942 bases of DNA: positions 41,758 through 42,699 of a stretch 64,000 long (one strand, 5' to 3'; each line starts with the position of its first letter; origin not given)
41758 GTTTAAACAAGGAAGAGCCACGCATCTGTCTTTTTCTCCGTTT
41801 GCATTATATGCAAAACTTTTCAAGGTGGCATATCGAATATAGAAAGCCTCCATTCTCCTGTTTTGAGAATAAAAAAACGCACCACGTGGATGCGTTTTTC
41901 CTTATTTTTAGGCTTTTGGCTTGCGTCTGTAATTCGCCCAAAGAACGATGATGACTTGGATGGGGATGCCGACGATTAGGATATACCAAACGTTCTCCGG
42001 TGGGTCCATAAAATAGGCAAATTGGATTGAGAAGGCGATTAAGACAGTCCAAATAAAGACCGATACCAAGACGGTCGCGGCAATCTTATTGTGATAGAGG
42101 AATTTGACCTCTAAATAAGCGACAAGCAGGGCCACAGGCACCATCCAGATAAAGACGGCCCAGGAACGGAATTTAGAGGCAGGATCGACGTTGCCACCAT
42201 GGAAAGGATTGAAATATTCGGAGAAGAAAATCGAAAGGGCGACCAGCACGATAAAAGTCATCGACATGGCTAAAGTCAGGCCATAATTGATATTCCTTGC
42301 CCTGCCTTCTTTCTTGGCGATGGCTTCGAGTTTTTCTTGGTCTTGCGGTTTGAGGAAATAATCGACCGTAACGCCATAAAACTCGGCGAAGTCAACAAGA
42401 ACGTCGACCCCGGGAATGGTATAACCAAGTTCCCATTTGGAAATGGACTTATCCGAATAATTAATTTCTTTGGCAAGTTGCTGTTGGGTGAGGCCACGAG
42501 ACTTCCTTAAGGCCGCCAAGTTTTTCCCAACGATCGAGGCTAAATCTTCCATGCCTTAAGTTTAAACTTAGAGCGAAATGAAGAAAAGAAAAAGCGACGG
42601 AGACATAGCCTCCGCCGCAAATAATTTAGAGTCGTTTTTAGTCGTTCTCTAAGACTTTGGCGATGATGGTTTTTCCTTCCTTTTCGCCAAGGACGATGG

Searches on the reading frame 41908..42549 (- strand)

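Call 8: search_protein_families(library=ncbifam, proteins=[window:41908-42549:-], max_evalue=0.1)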
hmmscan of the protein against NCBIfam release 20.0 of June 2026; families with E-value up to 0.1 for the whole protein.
window:41908-42549:- (213 aa): 20 families
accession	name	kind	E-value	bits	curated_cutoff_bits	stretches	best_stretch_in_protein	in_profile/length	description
NF041951.1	phage_RstR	subfamily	6.5e-13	48.9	80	1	8-74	4-70/108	RstR family transcriptional repressor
NF052239.1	antitox_spr1629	equivalog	1e-10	41.3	335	1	7-78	3-74/377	spr1629 family repressor/antitoxin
TIGR03070.1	couple_hipB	subfamily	2.4e-06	27.4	71.65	1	8-59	4-55/58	type II toxin-antitoxin system Y4mF family antitoxin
NF047948.1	male_kill_WMK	equivalog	1.9e-05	24.3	300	1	7-73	163-228/300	WO male-killing family protein Wmk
NF007257.0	PRK09706.1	subfamily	2.4e-05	24.1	101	1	6-59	5-58/135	transcriptional repressor DicA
TIGR03830.1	CxxCG_CxxCG_HTH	subfamily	6.5e-05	22.7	61.8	1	6-46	65-105/127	type II TA system antitoxin MqsA family protein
NF038139.1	Reg_Aceta_RamB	equivalog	0.00014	20.6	700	1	7-76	3-71/465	acetate metabolism transcriptional regulator RamB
NF007408.0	PRK09943.1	equivalog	0.00015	21.4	211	1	6-79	7-81/185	HTH-type transcriptional regulator PuuR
NF045937.1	MSC_0624_12TM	equivalog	0.00028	19.5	70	1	87-210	243-368/445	MSC_0624 family F1-like ATPase-associated membrane protein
NF041575.1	antitoxPezA_Strep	equivalog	0.00049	20.1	290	1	7-49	2-44/158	type II toxin-antitoxin system antitoxin PezA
NF006015.0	PRK08154.1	subfamily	0.00068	18.9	204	1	5-76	29-100/314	anaerobic benzoate catabolism transcriptional regulator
NF003162.0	PRK04140.1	equivalog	0.00071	18.7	263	1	5-61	125-181/317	transcriptional regulator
NF058600.1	TransRegSco1979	equivalog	0.0051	15.9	350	1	6-62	8-64/280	Sco1979 family transcriptional regulator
NF047542.1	telomere_Tap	equivalog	0.006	15.3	600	1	13-49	24-60/695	telomere-associated protein Tap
NF047767.1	LBF_2804_fam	subfamily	0.009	15.3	80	1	91-162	36-106/352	LBF_2804 family protein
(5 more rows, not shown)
